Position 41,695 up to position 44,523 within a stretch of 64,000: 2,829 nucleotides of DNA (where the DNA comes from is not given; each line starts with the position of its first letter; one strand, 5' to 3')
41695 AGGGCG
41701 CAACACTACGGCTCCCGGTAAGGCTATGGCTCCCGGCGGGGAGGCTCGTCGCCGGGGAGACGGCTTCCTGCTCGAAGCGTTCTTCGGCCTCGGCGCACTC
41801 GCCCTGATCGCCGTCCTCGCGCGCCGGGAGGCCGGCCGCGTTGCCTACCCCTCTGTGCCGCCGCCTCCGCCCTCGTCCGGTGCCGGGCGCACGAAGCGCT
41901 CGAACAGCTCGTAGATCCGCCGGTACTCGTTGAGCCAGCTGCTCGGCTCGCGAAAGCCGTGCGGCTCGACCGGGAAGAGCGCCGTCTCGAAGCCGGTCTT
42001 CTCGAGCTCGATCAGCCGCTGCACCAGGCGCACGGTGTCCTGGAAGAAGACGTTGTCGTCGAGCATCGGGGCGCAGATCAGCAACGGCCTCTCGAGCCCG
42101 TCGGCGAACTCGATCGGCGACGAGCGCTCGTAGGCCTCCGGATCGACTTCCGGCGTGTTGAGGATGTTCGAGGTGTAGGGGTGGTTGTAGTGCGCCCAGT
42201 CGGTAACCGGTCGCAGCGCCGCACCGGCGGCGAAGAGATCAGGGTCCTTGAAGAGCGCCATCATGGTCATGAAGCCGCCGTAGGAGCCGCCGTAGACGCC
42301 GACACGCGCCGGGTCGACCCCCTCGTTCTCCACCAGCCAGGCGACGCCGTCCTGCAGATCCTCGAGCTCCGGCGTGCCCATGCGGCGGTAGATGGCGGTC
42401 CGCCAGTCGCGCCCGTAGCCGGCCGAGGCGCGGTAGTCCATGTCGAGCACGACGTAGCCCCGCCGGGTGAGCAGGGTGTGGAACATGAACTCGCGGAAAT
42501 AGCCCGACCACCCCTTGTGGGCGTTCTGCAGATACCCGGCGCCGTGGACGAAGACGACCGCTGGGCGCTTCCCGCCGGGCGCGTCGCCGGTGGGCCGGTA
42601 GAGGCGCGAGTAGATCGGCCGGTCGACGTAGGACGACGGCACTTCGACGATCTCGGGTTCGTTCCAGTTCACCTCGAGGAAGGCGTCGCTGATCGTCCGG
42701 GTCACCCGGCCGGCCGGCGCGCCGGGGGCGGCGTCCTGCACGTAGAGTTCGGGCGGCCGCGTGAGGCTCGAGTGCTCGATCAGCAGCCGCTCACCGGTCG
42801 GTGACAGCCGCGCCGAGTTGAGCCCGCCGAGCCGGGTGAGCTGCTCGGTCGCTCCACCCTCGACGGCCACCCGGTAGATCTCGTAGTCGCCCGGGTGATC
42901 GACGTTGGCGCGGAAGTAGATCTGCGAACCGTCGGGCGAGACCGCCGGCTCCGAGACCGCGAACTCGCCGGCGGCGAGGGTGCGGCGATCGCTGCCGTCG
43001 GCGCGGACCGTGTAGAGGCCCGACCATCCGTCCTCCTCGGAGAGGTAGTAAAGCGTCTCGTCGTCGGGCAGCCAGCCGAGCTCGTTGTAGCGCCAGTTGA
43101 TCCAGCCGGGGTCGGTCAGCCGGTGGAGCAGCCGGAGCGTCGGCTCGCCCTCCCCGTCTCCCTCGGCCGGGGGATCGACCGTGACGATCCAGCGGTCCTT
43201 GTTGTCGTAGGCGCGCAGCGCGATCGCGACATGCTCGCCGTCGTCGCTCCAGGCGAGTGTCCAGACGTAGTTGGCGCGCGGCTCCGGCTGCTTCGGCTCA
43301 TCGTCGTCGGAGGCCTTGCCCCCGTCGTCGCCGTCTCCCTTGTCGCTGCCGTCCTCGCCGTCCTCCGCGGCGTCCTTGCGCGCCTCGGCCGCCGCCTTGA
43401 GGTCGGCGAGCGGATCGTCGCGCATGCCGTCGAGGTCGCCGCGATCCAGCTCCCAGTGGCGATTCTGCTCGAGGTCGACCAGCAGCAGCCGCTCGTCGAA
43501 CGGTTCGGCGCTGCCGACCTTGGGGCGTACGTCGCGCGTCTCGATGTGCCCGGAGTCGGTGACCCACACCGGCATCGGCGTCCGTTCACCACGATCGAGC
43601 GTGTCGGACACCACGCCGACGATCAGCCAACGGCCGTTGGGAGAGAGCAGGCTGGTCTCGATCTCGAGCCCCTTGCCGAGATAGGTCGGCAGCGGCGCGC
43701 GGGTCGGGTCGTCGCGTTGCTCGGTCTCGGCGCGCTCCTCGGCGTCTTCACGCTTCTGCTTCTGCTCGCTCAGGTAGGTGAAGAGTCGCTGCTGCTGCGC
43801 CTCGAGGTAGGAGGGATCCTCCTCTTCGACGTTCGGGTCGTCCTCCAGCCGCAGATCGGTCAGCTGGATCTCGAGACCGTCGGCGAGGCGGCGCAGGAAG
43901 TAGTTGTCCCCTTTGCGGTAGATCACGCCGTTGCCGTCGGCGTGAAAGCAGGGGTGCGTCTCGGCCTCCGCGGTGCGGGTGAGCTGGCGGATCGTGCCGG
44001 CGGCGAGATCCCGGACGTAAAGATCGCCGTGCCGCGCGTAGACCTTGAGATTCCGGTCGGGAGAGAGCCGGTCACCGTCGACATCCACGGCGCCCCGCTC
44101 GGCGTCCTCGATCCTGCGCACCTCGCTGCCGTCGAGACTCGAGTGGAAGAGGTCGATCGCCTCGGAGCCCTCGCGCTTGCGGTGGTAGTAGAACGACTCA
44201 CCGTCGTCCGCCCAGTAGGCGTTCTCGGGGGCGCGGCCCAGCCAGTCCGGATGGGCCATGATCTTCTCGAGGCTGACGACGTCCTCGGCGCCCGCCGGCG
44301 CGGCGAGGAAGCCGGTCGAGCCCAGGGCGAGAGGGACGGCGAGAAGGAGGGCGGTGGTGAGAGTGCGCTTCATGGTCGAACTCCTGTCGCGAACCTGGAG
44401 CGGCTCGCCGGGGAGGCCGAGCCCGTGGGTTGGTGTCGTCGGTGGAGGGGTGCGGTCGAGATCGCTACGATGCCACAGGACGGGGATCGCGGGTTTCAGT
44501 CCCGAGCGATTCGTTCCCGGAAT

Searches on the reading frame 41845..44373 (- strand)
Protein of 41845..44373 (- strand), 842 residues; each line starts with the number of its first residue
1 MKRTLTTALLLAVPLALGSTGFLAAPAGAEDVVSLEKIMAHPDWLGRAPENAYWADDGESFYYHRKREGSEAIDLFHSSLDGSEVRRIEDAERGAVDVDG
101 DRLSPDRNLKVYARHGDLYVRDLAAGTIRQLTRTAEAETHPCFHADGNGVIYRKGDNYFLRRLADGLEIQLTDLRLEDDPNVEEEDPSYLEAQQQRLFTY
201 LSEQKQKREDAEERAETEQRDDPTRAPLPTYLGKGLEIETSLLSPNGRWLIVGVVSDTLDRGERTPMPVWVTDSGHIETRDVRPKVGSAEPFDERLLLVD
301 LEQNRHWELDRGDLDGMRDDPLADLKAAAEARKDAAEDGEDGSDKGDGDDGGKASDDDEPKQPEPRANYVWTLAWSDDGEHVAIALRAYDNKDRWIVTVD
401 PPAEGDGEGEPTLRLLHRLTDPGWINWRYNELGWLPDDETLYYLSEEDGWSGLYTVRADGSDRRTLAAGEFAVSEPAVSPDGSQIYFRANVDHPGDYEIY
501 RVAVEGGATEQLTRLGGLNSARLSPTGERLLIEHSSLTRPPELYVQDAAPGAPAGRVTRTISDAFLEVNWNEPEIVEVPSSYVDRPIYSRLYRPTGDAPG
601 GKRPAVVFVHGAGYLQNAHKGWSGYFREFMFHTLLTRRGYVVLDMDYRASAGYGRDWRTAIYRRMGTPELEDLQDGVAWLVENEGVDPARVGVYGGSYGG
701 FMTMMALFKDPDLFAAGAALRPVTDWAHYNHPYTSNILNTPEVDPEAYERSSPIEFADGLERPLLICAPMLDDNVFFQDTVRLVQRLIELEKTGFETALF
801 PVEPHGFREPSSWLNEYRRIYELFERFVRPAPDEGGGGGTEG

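Call 59: search_protein_families(library=pfam, proteins=[window:41845-44373:-], max_evalue=0.00001)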
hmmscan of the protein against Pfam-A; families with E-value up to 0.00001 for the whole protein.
window:41845-44373:- (842 aa): 5 families
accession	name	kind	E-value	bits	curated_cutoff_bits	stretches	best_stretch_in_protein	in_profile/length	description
PF00326.27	Peptidase_S9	-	7.5e-46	156.7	22.6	1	634-826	9-208/213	Prolyl oligopeptidase family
PF00930.27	DPPIV_N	-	3.4e-24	85.7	22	1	360-541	176-354/354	Dipeptidyl peptidase IV (DPP IV) N-terminal region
PF02129.25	Peptidase_S15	-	1.2e-11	45.3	23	1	589-731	7-138/262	X-Pro dipeptidyl-peptidase (S15 family)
PF20434.5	BD-FAE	-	1.7e-11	44.5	26.8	1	601-706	11-106/215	BD-FAE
PF07676.18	PD40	-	7.3e-11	42.2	20.9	0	474-501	12-38/38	WD40-like Beta Propeller Repeat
